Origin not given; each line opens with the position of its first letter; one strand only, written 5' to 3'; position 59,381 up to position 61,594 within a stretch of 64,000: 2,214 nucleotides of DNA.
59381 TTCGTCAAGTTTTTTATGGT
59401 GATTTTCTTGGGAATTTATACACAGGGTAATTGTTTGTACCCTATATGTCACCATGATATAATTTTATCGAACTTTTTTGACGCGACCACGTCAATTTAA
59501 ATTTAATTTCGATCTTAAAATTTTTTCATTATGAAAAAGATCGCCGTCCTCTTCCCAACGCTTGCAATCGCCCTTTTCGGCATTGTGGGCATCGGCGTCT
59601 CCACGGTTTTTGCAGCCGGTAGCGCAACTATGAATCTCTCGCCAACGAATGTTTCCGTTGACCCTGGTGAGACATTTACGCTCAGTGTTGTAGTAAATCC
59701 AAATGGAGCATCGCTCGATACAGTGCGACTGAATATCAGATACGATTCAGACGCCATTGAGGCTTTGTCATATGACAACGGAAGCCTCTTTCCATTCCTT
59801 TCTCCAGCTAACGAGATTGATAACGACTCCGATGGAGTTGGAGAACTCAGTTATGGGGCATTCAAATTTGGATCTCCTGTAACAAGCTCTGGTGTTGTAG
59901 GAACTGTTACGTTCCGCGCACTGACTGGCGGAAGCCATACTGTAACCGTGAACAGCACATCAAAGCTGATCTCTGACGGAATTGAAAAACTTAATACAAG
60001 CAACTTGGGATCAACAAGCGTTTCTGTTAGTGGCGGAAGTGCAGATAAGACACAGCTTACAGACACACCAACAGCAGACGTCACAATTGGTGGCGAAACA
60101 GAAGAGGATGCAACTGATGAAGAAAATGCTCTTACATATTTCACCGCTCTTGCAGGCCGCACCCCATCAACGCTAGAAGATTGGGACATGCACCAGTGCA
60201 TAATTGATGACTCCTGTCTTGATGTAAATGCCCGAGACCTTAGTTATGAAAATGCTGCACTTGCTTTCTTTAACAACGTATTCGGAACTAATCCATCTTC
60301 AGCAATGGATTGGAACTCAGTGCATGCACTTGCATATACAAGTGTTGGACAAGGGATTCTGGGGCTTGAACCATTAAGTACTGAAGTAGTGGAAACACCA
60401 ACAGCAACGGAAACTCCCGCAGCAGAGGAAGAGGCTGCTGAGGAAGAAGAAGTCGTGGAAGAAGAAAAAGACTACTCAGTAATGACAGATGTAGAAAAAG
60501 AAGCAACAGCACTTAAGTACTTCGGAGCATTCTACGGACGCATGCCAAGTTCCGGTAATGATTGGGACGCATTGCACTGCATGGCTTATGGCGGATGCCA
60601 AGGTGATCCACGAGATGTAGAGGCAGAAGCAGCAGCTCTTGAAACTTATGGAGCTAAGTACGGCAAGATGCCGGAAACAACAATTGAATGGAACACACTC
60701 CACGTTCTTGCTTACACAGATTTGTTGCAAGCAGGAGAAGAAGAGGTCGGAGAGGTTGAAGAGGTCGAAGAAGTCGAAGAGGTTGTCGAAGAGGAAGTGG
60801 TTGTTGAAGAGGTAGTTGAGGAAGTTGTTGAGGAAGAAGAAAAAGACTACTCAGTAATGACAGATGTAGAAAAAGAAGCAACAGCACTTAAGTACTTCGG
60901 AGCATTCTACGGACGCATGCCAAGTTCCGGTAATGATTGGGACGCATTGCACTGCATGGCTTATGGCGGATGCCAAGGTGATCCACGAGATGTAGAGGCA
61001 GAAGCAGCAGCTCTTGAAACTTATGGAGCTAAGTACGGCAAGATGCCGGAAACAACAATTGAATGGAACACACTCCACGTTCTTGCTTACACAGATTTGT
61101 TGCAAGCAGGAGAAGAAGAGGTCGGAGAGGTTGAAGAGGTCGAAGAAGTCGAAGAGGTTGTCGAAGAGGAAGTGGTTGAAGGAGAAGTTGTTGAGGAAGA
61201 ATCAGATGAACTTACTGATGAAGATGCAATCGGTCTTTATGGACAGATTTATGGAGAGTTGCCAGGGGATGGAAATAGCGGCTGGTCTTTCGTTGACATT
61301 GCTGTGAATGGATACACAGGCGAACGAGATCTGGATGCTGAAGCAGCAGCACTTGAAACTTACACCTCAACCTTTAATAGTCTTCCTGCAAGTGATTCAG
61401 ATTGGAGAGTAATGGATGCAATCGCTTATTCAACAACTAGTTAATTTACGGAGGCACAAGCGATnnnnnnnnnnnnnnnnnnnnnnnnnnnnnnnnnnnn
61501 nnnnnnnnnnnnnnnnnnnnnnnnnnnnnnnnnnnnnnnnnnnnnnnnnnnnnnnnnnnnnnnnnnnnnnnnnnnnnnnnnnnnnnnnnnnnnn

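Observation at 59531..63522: Cohesin-like / dockerin-like three-gene surface module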

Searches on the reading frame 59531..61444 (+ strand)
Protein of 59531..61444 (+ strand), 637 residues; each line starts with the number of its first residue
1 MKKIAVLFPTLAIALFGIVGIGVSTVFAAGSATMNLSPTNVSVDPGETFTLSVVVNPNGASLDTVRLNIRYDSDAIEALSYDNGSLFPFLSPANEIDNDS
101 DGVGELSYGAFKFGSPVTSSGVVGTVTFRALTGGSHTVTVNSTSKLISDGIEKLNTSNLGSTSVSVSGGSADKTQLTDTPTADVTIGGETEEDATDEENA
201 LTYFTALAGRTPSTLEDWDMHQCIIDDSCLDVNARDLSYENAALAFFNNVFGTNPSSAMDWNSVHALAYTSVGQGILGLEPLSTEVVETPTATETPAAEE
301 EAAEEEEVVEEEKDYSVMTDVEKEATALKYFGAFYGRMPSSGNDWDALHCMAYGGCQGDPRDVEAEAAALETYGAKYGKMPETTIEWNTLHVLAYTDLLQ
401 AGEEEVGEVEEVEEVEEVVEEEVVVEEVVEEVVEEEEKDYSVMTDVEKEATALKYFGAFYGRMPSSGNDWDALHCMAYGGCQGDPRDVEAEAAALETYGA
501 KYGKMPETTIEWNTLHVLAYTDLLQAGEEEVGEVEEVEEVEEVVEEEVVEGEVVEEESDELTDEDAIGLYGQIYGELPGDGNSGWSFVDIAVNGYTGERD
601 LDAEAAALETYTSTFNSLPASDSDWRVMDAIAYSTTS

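Call 3: search_protein_families(library=pfam, proteins=[window:59531-61444:+], max_evalue=1)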
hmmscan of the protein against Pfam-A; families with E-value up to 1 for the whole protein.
window:59531-61444:+ (637 aa): 6 families
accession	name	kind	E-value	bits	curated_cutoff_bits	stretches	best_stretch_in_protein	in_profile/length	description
PF00963.24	Cohesin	-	1.3e-09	38.8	24.1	1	35-151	2-122/139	Cohesin domain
PF02936.19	COX4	-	0.00012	22.6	26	1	427-473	27-73/138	Cytochrome c oxidase subunit IV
PF16191.10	E1_4HB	-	0.0034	17.8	25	0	326-351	38-63/70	Ubiquitin-activating enzyme E1 four-helix bundle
PF09551.15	Spore_II_R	-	0.061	14.2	25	1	398-459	29-91/128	Stage II sporulation protein R (spore_II_R)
PF16759.12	LIG3_BRCT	-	0.15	12.8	27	0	318-352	14-48/78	DNA ligase 3 BRCT domain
PF14738.11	CFAP91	-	0.82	10.1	27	0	361-414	6-56/153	Cilia- and flagella-associated protein 91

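Call 4: search_protein_families(library=ncbifam, proteins=[window:59531-61444:+], max_evalue=1)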
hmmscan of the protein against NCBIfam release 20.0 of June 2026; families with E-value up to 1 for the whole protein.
window:59531-61444:+ (637 aa): 1 family
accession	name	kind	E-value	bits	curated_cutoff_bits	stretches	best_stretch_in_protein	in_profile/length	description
TIGR02837.1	spore_II_R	equivalog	0.016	14.8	151.9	1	404-460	70-127/168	stage II sporulation protein R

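Call 22: find_homologous_proteins(query=window:59531-61441:+)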
Query window:59531-61441:+ (637 aa): 56 proteins with E <= 0.001 among 8000 candidates.
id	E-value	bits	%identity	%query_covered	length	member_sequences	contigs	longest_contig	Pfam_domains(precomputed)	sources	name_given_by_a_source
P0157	0.0e+0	1246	88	82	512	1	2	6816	PF00963.25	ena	-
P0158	7.4e-184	631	47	82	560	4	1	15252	PF00963.25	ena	-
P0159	2.1e-177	610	50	100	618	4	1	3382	PF00963.25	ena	-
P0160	5.9e-176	605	46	100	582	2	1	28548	PF00963.25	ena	-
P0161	2.4e-168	580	42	82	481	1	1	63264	-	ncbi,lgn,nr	ncbi:hypothetical protein HYV69_00815 [Candidatus Uhrbacteria bacterium]|nr:hypothetical protein [Ca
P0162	6.3e-156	539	47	82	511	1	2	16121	PF00963.25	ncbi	-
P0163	1.1e-155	538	37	100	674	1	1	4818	PF00963.25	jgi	-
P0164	1.6e-155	537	47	82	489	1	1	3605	PF00963.25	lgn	-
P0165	1.5e-154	534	46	82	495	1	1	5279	PF00963.25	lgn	-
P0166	7.4e-151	522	45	82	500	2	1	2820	PF00963.25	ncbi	-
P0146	8.6e-148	512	47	82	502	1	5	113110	PF00963.25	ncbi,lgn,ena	ncbi:MAG: cohesin domain-containing protein [Patescibacteria group bacterium]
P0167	1.3e-145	505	48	82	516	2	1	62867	PF00963.25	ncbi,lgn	-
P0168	5.5e-145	503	44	82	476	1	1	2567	PF00963.25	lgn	-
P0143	1.2e-144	502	45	82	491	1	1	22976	PF00963.25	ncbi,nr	ncbi:hypothetical protein HY630_01410 [Candidatus Uhrbacteria bacterium]|nr:hypothetical protein [Ca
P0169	2.4e-144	501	48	82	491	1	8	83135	PF00963.25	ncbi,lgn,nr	ncbi:hypothetical protein HY631_00745 [Candidatus Uhrbacteria bacterium]|nr:hypothetical protein [Ca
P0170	2.5e-144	500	44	82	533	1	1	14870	PF00963.25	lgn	-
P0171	4.9e-144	500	45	82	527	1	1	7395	PF00963.25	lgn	-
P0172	5.0e-144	500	45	82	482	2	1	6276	PF00963.25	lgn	-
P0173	9.6e-142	492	46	82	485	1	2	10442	PF00963.25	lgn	-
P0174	2.7e-141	490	44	82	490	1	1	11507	PF00963.25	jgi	jgi:uncharacterized protein with GYD domain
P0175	4.6e-139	483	33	100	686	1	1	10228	PF00963.25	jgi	jgi:hypothetical protein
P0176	6.3e-139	483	46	82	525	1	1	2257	PF00963.25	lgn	-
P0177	1.0e-138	482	46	82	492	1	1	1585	PF00963.25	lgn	-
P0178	1.9e-138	481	48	82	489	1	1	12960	PF00963.25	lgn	-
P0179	6.9e-136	473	44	82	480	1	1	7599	PF00963.25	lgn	-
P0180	2.5e-135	471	44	82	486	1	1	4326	PF00963.25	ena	-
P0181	8.4e-129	449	43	82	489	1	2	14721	PF00963.25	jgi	jgi:hypothetical protein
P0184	4.3e-122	427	41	82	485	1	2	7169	PF00963.25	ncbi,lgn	-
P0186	5.4e-121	423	40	82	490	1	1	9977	PF00963.25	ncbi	-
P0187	8.1e-121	423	51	68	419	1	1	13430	PF00963.25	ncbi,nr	ncbi:MAG: cohesin domain-containing protein, partial [Candidatus Uhrbacteria bacterium]|nr:cohesin d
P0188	2.7e-119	418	41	82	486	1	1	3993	PF00963.25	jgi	jgi:uncharacterized Zn-binding protein involved in type VI secretion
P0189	3.0e-119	418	41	100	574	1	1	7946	PF00963.25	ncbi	-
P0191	5.8e-115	404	40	82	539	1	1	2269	PF00963.25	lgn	-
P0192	1.4e-113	399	42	75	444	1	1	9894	PF00963.25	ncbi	ncbi:MAG: cohesin domain-containing protein, partial [Patescibacteria group bacterium]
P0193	2.2e-113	398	37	82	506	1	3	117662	PF00963.25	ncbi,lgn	-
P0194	9.7e-112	393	45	43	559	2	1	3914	PF00963.25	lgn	-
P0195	2.6e-110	388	40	82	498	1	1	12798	PF00963.25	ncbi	-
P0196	5.7e-110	387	40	82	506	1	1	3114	PF00963.25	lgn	-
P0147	3.2e-109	385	41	62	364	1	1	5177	PF00963.25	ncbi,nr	ncbi:MAG: cohesin domain-containing protein [Candidatus Uhrbacteria bacterium]|nr:cohesin domain-con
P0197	8.4e-108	380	42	82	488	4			PF00963.25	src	-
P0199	2.1e-103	365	38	82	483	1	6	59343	PF00963.25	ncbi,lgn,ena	ncbi:MAG: cohesin domain-containing protein [Patescibacteria group bacterium]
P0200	1.3e-102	363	38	82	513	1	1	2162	PF00963.25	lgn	-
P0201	2.8e-99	352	42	63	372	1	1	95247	PF00963.25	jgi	jgi:hypothetical protein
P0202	1.1e-97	346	39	62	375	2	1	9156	PF00963.25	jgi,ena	-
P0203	3.7e-97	345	38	82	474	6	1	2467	PF00963.25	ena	-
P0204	4.2e-97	345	38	62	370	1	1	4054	PF00963.25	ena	-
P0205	2.4e-95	339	40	62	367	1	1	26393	PF00963.25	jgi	jgi:hypothetical protein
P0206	3.7e-87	312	38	62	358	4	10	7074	PF00963.25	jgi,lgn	jgi:hypothetical protein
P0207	1.3e-81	293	35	62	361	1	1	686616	PF00963.25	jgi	jgi:hypothetical protein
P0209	4.7e-77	278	34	62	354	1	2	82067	PF00963.25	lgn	-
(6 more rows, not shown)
